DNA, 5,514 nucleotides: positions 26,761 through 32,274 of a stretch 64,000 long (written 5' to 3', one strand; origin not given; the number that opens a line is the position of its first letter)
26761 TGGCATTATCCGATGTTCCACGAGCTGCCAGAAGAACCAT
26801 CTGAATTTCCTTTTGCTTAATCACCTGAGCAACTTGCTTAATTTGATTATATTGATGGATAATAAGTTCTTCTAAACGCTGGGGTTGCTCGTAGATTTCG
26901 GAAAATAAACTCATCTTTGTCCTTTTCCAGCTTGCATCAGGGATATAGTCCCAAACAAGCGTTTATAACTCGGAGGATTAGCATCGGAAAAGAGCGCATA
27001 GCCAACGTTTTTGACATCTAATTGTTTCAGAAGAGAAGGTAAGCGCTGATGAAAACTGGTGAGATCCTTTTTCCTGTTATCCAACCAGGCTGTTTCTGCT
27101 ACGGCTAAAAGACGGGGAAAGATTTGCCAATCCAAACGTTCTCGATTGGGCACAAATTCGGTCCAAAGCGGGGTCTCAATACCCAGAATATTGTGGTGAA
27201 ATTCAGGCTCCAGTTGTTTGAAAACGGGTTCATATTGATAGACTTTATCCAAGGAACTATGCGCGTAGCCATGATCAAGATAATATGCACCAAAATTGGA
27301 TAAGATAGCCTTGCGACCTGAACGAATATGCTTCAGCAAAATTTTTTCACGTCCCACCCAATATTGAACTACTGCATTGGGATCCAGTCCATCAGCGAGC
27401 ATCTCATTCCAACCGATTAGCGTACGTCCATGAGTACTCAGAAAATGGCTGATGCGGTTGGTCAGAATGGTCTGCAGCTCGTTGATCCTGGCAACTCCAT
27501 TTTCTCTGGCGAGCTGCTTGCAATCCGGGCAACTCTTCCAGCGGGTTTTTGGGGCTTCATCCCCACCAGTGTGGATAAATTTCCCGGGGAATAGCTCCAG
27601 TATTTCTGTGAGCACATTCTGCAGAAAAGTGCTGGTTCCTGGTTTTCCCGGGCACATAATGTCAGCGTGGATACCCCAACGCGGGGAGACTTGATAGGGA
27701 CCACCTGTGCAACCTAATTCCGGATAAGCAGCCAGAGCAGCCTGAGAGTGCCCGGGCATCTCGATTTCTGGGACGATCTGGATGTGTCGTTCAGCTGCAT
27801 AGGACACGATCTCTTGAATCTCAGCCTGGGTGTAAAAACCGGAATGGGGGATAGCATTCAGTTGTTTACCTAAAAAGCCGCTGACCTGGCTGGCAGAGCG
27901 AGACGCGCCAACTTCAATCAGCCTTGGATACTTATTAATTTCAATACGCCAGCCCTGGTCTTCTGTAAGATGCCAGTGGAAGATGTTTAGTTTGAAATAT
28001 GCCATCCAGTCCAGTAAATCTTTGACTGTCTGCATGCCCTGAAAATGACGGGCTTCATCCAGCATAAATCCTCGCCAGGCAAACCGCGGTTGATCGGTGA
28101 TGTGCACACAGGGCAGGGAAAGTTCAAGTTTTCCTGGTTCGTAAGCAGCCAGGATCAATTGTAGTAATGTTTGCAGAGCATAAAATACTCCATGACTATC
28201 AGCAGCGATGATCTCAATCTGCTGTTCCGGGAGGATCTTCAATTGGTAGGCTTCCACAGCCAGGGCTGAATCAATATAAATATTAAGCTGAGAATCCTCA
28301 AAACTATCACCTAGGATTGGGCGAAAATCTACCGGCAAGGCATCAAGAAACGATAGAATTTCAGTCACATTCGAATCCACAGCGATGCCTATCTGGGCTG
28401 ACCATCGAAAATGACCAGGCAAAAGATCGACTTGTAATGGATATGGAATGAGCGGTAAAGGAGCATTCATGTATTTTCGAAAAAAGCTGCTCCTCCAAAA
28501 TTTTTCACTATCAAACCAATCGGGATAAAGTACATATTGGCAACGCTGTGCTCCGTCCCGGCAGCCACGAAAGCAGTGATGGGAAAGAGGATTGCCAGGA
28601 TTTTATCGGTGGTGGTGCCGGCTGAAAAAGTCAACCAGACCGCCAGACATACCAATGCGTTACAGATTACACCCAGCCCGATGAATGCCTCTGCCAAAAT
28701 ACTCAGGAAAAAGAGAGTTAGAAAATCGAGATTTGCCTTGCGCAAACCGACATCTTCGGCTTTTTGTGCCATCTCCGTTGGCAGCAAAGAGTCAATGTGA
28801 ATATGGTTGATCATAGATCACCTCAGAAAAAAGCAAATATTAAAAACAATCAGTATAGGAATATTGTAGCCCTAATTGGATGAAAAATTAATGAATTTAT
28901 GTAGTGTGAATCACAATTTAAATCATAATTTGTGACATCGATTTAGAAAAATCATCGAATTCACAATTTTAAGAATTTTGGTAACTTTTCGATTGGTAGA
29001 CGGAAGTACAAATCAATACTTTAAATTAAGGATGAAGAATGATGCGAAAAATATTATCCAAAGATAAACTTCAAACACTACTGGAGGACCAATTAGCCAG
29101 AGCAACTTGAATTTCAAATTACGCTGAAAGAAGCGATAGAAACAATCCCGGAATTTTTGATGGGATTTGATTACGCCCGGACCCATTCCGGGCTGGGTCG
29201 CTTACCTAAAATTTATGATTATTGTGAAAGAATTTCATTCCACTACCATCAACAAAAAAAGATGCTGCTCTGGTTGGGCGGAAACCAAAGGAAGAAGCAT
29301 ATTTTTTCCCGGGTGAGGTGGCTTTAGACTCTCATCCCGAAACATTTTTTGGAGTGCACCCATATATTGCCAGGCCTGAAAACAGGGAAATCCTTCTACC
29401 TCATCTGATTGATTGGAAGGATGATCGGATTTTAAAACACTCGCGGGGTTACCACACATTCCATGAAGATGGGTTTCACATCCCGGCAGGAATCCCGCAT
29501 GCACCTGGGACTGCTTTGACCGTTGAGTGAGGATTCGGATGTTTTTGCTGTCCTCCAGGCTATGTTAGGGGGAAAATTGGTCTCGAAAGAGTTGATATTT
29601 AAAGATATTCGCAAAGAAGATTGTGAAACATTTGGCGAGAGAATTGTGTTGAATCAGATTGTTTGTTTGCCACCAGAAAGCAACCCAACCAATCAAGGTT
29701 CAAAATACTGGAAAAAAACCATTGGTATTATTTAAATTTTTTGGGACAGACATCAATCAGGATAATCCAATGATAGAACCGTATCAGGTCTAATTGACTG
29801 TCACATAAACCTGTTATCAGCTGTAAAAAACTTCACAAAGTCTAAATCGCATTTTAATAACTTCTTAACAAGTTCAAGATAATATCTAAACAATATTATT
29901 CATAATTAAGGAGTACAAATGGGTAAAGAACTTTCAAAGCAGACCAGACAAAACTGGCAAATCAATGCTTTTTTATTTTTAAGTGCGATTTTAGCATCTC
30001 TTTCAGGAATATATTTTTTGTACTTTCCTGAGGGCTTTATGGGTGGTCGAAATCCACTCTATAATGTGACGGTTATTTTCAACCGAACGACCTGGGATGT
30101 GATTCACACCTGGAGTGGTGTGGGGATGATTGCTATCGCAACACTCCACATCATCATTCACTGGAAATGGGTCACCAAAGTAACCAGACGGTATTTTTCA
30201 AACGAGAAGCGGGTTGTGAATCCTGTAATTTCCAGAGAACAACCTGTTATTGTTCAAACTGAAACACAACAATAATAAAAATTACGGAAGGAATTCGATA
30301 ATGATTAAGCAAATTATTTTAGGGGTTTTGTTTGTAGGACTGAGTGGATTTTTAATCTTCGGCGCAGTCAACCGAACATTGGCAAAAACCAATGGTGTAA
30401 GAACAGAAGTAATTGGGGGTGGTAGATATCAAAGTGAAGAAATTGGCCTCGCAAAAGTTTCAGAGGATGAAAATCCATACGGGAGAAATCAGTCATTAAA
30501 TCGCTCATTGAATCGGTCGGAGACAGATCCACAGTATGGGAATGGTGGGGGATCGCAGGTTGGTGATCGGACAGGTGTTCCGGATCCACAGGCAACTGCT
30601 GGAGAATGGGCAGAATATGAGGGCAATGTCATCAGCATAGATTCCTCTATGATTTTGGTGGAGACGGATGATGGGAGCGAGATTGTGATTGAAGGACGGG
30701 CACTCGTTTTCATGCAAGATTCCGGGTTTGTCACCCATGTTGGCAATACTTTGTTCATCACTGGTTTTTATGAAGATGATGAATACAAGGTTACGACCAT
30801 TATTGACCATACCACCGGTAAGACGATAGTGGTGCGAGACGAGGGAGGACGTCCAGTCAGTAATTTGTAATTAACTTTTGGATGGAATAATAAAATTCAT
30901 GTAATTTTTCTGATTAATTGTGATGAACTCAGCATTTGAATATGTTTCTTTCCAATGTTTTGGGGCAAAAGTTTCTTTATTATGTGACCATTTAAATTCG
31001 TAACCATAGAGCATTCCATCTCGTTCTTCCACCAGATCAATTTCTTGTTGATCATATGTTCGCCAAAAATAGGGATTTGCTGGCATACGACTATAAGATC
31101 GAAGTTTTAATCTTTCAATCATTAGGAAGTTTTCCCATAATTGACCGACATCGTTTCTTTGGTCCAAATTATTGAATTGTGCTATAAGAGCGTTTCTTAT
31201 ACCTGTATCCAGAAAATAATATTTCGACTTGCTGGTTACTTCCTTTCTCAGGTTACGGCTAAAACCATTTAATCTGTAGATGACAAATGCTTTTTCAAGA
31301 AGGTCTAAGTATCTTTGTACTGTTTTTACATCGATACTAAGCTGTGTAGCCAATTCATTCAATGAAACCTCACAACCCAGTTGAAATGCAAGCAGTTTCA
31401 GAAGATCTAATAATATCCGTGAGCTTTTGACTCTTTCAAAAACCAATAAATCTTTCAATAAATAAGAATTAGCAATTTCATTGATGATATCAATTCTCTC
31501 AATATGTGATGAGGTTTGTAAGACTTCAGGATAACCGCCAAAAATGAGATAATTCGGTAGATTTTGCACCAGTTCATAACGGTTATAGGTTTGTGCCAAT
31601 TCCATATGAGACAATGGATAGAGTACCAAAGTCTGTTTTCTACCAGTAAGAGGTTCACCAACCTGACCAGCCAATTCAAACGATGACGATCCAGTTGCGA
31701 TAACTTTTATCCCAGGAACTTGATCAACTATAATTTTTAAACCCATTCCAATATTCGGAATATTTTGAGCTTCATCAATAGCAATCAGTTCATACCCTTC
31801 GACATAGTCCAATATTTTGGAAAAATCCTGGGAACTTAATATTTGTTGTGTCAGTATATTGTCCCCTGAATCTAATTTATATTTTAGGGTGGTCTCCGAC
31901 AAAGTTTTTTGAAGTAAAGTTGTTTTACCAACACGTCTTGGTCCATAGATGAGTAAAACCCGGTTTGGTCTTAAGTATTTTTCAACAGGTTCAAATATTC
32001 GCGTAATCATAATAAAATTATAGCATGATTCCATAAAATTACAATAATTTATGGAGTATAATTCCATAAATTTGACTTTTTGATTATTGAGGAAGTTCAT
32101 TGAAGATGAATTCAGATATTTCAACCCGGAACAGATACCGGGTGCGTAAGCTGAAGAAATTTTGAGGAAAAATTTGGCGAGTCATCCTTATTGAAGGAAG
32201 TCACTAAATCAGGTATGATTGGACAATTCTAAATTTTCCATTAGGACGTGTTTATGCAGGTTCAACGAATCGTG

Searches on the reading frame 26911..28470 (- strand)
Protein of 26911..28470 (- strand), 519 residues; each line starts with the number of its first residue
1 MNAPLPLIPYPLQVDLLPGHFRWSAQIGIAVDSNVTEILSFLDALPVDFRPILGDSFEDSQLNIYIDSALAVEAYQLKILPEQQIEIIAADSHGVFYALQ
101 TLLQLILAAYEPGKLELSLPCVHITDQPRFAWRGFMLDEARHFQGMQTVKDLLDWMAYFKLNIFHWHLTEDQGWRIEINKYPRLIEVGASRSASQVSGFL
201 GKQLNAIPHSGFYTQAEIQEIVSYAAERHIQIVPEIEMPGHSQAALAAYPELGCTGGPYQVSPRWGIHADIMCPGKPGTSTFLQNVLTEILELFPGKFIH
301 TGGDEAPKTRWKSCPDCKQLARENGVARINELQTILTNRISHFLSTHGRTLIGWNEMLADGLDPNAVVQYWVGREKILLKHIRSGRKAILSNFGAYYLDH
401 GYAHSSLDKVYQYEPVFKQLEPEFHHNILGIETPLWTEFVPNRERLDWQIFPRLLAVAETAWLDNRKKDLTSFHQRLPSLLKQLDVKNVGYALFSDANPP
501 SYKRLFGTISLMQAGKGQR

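Call 43: search_protein_families(library=pfam, proteins=[window:26911-28470:-], max_evalue=0.0001)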
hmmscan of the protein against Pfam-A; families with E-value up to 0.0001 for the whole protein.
window:26911-28470:- (519 aa): 2 families
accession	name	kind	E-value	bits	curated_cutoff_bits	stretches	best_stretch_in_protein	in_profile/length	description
PF00728.28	Glyco_hydro_20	-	8.8e-107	357.9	22.3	1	130-463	1-346/348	Glycosyl hydrolase family 20, catalytic domain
PF02838.20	Glyco_hydro_20b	-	1.3e-12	49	26.1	1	6-127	3-124/124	Glycosyl hydrolase family 20, domain 2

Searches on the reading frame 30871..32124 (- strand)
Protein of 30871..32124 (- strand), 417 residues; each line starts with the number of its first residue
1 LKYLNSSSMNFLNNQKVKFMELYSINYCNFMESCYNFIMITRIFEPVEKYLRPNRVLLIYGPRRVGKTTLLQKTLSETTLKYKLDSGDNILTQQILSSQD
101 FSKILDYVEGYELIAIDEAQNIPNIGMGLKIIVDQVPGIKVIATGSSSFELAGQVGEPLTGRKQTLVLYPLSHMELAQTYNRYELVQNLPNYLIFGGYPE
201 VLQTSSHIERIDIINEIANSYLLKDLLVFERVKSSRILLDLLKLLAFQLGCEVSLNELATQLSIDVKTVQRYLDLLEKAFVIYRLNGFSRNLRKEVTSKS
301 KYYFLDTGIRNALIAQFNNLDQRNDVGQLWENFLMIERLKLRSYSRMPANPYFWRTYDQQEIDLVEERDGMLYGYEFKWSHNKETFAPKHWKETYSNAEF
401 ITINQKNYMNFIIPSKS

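Call 43: search_protein_families(library=pfam, proteins=[window:30871-32124:-], max_evalue=0.0001)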
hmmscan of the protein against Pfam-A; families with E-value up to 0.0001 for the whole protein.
window:30871-32124:- (417 aa): 3 families
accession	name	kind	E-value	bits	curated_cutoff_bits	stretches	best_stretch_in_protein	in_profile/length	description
PF13635.12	DUF4143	-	3.4e-39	134.6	28.1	1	224-380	2-160/160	Domain of unknown function (DUF4143)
PF13173.12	AAA_14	-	2.4e-25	89.4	27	1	54-176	2-128/129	AAA domain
PF01637.24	ATPase_2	-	7.3e-05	23.1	33.2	0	53-78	19-44/225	ATPase domain predominantly from Archaea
